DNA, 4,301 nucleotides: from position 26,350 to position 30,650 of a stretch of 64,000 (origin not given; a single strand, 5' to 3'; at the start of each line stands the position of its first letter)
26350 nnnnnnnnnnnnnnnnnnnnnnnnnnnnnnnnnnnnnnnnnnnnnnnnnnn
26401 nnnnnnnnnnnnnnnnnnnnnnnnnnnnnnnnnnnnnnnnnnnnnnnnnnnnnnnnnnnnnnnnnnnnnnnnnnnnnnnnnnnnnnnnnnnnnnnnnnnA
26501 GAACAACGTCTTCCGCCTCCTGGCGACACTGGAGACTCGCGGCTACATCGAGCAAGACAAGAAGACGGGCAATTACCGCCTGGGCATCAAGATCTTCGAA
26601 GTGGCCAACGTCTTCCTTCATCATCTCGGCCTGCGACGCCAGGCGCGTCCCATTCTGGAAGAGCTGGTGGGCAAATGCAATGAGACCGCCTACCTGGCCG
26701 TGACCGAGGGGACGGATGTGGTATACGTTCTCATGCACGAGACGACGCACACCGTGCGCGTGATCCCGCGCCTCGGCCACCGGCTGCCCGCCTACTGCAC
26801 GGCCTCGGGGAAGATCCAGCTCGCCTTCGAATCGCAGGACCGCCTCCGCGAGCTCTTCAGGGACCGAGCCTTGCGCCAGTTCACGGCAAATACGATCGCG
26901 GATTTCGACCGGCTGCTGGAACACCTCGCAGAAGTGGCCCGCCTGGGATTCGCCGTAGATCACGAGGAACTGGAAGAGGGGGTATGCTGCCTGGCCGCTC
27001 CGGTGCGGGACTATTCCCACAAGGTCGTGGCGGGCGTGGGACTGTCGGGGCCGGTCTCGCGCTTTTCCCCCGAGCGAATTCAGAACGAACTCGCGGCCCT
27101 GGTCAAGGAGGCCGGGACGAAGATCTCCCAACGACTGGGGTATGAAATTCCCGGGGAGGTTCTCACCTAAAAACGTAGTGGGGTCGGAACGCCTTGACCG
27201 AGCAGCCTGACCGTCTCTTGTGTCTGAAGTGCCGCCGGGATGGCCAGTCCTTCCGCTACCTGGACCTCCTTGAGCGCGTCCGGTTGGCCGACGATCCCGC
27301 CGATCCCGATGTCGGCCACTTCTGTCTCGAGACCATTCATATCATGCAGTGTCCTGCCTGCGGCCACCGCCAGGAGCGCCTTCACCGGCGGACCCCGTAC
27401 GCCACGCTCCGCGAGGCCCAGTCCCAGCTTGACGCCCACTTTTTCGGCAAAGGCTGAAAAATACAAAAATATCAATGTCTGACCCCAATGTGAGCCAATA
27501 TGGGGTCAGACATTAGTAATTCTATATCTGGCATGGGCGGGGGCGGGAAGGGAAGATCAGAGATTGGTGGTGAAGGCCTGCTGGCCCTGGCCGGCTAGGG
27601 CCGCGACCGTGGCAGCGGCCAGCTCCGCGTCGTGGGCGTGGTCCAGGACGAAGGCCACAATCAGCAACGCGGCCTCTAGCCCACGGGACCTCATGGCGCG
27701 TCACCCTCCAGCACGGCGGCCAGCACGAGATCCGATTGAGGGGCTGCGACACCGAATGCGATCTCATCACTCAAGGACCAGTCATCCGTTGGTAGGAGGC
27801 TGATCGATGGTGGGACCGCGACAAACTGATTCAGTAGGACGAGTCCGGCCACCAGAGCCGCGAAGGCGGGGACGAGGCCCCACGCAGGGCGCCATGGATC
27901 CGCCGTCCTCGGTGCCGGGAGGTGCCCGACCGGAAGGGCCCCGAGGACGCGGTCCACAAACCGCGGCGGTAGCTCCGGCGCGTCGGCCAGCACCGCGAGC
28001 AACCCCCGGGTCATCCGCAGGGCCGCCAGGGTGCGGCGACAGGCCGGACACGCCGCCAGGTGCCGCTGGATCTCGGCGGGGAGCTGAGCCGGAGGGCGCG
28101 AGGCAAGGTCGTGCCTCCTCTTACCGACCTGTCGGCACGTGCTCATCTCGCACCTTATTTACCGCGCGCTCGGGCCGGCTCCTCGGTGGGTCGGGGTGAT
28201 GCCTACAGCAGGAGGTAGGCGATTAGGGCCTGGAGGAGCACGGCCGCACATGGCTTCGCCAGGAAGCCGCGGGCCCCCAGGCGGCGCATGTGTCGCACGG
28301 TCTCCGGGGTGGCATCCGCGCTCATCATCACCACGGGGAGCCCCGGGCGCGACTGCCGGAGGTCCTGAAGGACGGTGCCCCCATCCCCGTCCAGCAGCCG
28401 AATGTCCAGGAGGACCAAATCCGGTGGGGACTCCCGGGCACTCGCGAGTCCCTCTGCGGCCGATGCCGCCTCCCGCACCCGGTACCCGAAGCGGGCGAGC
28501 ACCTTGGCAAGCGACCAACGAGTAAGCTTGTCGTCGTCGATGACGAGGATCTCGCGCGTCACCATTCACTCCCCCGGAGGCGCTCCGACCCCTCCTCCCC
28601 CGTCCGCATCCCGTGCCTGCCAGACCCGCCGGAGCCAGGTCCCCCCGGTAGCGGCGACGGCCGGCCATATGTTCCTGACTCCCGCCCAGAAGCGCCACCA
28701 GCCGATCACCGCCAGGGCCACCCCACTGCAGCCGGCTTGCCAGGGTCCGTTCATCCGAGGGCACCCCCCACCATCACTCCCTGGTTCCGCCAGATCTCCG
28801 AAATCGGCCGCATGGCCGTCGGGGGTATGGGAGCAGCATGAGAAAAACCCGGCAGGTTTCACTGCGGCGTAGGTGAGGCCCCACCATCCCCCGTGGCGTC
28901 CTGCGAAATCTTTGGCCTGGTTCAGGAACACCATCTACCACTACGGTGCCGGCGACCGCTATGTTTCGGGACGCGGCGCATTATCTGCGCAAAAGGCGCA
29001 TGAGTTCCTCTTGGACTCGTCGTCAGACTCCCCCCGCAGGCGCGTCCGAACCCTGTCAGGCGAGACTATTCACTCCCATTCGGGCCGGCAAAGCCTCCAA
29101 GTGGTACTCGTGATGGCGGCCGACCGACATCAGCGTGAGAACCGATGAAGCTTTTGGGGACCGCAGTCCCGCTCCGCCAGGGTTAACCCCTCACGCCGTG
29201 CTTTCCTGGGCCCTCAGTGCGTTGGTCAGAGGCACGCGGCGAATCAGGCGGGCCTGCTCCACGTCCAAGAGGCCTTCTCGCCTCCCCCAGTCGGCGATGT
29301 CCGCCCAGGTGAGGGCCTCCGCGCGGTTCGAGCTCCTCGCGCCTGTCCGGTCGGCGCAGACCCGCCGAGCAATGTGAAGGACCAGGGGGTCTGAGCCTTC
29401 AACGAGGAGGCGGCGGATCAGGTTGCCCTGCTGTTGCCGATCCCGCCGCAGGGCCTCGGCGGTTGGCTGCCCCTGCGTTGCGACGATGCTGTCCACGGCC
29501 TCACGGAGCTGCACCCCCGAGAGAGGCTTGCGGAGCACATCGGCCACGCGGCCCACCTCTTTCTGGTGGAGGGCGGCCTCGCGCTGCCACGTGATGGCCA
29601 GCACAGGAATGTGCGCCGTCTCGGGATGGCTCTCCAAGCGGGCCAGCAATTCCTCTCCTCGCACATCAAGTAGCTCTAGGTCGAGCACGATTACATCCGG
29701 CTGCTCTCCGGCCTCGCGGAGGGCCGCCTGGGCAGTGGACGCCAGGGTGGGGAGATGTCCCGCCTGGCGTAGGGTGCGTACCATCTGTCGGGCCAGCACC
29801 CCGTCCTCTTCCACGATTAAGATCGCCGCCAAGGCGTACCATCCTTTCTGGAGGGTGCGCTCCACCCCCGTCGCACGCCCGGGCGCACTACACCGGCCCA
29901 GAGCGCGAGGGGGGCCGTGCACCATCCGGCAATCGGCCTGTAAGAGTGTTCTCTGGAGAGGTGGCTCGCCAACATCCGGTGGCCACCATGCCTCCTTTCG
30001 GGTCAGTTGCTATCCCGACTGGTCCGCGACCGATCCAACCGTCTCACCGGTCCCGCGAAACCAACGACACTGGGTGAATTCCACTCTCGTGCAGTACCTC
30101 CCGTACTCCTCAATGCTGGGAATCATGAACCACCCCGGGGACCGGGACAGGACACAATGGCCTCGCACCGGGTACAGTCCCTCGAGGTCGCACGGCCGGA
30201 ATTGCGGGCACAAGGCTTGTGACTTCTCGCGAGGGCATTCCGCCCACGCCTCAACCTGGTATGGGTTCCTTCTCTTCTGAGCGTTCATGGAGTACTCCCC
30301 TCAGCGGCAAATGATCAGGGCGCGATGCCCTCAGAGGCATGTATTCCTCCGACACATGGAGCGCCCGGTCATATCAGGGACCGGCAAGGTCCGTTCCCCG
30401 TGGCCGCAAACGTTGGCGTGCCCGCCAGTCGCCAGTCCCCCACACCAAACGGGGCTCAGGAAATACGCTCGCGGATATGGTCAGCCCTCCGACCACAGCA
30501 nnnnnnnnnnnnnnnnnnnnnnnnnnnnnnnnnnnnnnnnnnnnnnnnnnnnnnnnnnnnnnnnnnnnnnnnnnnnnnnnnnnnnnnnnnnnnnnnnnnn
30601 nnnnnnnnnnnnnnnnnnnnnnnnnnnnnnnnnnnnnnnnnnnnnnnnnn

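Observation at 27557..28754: Four-gene module: small TM protein, CheY-like receiver, zf-HC2 anti-sigma-like protein, small protein, with no sigma factor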

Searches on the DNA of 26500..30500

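Call 73: search_rna_families(source=window, start=26500, end=30500, threshold=evalue, max_evalue=1)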
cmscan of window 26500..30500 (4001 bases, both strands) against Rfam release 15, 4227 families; matches with E-value up to 1: 0.
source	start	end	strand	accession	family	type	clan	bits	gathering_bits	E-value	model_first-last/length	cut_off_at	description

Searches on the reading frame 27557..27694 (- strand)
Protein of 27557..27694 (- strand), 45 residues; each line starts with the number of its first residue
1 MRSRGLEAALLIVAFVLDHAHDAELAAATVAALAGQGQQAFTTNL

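Call 4: search_protein_families(library=pfam, max_evalue=1, proteins=[window:27557-27694:-])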
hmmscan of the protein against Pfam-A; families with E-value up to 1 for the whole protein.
window:27557-27694:- (45 aa): 0 families

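Call 41: search_protein_families(library=ncbifam, max_evalue=1, proteins=[window:27557-27694:-])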
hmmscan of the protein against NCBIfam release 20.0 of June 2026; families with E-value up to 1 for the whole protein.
window:27557-27694:- (45 aa): 0 families
